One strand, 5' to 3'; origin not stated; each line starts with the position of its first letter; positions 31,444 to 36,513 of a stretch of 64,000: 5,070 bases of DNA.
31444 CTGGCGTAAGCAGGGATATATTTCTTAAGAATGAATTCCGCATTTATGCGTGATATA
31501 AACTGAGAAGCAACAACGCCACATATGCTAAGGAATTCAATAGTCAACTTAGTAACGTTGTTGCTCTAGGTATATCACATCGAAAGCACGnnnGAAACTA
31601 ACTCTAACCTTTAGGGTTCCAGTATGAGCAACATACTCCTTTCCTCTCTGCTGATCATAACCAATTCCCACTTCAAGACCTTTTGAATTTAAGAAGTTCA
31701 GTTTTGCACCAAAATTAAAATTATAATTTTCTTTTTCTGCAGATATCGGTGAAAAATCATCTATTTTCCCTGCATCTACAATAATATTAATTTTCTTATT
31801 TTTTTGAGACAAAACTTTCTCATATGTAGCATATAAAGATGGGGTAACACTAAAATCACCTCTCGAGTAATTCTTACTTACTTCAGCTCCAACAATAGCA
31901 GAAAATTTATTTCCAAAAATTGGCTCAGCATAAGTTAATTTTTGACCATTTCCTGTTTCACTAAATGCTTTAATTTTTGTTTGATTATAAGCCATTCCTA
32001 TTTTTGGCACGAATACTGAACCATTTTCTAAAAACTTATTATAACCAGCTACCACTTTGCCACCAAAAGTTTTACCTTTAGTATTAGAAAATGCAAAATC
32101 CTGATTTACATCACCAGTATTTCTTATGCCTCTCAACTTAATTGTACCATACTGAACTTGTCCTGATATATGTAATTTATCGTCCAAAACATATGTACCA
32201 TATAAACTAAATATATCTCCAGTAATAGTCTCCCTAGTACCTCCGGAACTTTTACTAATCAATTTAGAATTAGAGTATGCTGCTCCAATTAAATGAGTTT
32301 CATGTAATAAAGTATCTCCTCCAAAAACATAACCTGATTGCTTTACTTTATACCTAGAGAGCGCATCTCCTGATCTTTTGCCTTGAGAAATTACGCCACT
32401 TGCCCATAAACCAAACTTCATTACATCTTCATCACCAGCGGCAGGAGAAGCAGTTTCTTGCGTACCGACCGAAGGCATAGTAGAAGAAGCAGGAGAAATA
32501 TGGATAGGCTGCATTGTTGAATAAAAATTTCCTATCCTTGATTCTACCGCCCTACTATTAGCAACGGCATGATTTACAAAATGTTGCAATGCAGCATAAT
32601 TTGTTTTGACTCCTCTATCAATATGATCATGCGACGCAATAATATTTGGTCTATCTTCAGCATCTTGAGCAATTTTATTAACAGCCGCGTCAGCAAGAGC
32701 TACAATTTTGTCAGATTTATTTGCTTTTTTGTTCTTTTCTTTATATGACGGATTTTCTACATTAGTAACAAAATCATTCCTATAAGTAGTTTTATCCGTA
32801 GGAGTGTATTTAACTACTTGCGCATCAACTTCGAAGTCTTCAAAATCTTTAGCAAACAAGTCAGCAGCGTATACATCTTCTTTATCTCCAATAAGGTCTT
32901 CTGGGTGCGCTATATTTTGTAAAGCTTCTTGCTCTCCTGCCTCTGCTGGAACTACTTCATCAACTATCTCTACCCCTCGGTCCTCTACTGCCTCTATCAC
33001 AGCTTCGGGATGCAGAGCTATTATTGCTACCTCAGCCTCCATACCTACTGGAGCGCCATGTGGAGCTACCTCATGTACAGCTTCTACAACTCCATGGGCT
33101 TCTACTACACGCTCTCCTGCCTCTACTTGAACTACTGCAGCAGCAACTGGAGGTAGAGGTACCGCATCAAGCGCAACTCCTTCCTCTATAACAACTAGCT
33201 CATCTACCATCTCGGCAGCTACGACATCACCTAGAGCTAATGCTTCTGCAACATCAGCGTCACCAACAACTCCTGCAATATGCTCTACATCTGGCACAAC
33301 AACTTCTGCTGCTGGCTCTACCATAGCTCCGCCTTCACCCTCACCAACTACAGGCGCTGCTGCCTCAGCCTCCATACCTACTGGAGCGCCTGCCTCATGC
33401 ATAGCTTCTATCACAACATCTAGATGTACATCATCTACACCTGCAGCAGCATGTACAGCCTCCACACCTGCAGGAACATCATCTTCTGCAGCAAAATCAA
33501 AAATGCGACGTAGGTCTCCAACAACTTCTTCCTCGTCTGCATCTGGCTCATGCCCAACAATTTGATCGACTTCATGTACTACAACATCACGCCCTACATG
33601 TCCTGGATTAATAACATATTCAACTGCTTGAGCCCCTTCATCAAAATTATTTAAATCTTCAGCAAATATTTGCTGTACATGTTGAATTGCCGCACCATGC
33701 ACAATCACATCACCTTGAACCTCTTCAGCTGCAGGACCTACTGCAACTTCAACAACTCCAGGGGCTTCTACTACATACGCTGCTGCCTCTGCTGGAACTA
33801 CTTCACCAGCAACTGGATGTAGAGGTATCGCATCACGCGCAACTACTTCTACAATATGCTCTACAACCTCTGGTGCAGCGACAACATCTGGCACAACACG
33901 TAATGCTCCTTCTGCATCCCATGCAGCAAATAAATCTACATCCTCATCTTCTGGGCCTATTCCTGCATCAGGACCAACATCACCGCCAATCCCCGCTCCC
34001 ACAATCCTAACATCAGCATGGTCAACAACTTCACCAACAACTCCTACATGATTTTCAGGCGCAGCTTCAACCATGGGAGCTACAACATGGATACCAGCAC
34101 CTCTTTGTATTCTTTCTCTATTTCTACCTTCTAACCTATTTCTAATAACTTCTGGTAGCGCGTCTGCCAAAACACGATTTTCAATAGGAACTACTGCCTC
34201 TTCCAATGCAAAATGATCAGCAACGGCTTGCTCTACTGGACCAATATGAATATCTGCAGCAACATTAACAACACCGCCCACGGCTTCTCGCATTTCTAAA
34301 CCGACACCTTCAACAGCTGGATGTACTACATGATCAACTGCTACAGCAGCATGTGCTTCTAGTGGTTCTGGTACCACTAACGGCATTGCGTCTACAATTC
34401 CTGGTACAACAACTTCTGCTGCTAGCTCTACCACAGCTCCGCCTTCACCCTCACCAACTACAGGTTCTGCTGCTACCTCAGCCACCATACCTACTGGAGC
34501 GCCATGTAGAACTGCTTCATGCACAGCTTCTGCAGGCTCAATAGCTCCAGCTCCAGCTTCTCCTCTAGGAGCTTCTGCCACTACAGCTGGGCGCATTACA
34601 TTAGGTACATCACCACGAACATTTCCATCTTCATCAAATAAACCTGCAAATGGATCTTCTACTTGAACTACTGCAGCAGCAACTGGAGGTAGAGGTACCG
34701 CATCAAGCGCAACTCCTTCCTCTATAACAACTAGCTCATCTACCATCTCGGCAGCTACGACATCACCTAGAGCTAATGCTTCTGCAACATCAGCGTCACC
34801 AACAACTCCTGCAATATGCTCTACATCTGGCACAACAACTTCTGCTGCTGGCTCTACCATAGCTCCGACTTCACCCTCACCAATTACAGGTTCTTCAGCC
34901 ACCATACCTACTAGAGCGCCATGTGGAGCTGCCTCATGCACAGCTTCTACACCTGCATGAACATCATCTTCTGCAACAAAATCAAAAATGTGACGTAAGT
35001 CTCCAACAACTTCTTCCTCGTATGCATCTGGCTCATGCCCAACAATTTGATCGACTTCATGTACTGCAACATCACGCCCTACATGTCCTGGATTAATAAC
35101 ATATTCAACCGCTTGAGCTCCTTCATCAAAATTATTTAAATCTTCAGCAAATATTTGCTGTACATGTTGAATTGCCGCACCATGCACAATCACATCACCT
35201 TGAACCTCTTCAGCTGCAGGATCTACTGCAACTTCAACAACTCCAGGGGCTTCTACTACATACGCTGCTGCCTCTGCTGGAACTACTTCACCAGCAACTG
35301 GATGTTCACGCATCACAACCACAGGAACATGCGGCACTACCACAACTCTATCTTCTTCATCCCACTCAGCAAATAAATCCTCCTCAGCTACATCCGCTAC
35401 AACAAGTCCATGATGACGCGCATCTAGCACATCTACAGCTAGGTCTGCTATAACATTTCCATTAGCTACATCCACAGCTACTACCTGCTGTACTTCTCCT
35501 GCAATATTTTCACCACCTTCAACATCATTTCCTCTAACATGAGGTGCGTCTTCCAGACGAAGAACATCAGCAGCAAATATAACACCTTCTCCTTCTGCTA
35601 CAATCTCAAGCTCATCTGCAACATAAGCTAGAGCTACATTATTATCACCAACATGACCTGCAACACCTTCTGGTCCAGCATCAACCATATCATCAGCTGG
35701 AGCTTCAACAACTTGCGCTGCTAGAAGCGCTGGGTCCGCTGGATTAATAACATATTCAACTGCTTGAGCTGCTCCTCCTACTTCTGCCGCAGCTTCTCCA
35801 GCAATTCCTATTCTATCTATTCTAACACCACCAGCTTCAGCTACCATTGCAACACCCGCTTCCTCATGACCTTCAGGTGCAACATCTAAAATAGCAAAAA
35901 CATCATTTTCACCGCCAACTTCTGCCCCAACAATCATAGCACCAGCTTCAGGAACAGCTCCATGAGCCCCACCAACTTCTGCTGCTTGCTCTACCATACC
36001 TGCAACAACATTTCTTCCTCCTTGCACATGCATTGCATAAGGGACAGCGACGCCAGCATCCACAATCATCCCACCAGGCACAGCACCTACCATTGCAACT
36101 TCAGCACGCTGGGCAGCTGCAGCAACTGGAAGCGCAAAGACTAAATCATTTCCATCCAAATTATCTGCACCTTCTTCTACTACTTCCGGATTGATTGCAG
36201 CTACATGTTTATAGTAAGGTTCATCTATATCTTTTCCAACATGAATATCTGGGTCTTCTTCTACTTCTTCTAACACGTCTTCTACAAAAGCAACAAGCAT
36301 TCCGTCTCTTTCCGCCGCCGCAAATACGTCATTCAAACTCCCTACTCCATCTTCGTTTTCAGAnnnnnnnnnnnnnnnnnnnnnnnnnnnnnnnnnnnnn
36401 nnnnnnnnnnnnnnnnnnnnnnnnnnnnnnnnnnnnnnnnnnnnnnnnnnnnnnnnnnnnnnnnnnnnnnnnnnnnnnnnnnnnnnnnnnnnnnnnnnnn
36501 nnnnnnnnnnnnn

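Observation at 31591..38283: Giant autotransporter whose roughly 1200-aa passenger core is a compositional alien: about 50% G+C, GNN-codon-dominated, Val/Ala/Glu/Gly/Asp(+His/Pro) polymer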

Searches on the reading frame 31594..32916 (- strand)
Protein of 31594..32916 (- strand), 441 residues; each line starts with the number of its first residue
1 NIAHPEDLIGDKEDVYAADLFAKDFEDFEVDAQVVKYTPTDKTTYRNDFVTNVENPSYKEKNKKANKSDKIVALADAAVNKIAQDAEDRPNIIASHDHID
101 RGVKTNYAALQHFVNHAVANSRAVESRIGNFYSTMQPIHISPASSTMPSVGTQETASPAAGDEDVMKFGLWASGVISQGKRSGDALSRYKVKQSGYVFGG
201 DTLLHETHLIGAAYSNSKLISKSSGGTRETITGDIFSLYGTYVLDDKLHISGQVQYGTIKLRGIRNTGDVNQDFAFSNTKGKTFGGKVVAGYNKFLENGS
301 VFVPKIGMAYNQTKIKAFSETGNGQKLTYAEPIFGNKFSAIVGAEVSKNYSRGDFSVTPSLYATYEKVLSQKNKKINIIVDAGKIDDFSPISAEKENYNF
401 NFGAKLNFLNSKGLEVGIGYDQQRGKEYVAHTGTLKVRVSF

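Call 28: find_homologous_proteins(query=window:31594-32916:-, max_evalue=0.00001)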
Query window:31594-32916:- (441 aa): 1 proteins with E <= 0.00001 among 7444 candidates.
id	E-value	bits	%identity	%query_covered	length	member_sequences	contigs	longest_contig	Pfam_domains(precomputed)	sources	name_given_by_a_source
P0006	2.5e-30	124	33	62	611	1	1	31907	PF03797.26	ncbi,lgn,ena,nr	ncbi:MAG: hypothetical protein COA94_06510 [Rickettsiales bacterium]|nr:MAG: hypothetical protein CO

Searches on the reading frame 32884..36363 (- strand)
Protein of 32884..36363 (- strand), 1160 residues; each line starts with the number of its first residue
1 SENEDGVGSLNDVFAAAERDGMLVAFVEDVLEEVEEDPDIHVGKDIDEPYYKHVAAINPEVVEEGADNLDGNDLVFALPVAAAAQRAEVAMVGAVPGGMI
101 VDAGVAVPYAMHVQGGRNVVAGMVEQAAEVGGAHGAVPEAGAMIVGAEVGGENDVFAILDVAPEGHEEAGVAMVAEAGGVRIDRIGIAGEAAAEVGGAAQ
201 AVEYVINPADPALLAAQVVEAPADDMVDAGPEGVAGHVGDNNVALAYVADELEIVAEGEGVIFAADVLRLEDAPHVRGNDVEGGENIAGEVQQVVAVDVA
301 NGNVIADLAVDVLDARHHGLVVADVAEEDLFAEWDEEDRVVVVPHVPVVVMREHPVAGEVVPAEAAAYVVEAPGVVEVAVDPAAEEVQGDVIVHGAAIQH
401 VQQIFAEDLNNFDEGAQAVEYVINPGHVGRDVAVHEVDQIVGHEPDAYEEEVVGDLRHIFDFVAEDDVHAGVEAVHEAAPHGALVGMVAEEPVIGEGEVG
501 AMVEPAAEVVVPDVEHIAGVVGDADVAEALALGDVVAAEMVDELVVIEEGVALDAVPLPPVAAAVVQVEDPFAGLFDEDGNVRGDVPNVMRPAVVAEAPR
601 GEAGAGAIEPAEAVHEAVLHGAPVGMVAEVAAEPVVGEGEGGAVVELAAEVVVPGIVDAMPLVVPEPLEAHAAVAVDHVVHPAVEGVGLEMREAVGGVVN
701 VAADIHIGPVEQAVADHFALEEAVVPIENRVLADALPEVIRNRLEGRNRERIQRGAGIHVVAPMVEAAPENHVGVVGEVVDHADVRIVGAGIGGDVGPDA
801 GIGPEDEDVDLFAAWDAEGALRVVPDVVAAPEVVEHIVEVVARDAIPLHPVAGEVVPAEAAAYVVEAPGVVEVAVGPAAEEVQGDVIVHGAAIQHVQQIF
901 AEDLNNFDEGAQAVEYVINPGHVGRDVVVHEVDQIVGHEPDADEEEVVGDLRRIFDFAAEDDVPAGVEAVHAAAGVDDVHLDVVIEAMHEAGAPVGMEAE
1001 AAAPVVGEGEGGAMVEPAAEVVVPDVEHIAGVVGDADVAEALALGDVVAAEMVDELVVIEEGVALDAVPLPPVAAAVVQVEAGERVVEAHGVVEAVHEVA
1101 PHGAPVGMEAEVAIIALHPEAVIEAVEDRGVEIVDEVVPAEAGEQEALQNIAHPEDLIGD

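Call 10: find_homologous_proteins(query=window:32884-36363:-, max_evalue=0.001)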
Query window:32884-36363:-: 8000 candidates shared short words with the query, none scored E <= 0.001.

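Call 27: search_protein_representatives(protein=window:32884-36363:-)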
Query: 1160 residues. Proteins with E-value up to 0.001 (for the whole library): 1; up to 1e-10: 1; up to 1e-30: 1. The best 1 are listed.
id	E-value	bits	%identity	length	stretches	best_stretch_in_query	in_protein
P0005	0.0e+00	2316.2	100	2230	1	1-1160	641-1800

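Call 34: search_protein_families(library=pfam, proteins=[window:32884-36363:-], max_evalue=10)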
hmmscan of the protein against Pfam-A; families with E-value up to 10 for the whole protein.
window:32884-36363:- (1160 aa): 0 families

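Call 49: find_related_loci(query=window:32884-36363:-, collection=metagenome_contigs, flank=8000)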
Query window:32884-36363:- (1160 aa) in metagenome_contigs; peptide patterns used: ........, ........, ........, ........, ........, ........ (x = any residue, [..] = any of these).
162 stretches matched a pattern, but none encodes a relative of the query by tblastn (E <= 1e-3).

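Call 73: search_dna_similar(query=window:32884-36207:-, collection=plasmids, mode=protein, max_evalue=0.001, max_rows=10)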
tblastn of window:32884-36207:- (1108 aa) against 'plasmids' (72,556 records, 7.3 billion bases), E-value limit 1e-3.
No match.

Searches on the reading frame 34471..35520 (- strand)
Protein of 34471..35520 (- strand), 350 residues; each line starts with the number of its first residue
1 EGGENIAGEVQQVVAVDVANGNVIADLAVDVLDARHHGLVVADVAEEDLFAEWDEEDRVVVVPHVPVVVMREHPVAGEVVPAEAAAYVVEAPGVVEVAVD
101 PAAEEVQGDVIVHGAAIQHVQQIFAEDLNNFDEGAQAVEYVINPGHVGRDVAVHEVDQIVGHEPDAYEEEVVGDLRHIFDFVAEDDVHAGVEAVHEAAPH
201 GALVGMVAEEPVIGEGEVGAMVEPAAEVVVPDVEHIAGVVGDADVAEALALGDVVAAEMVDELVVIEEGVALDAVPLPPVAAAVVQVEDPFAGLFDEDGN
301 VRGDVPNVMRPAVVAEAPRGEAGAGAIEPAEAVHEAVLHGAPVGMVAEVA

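Call 41: predict_structure(alignment_id=A1)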
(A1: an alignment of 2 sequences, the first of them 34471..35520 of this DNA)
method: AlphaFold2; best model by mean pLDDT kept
length: 350 residues; sequences in the alignment: 2
mean_pLDDT: 31.6   pTM: 0.15
mean pLDDT of the five models: 31.6, 28.3, 26.9, 26.8, 24.4
residues with pLDDT >= 90: 0; 70-90: 3; 50-70: 9; < 50: 338
segments of 3 or more residues with pLDDT < 50: 1-292, 305-350
pLDDT, mean of each block of 10 residues (from residue 1): 33 35 34 33 37 40 31 28 30 26 28 28 31 30 25 24 33 31 31 27 27 34 27 26 30 27 27 31 33 62 45 31 31 29 31
secondary structure, 60 per line:
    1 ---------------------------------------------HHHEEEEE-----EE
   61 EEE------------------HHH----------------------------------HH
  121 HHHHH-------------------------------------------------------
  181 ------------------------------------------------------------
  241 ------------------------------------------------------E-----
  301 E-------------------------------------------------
elements in order: E49-53 E59-63 H119-125
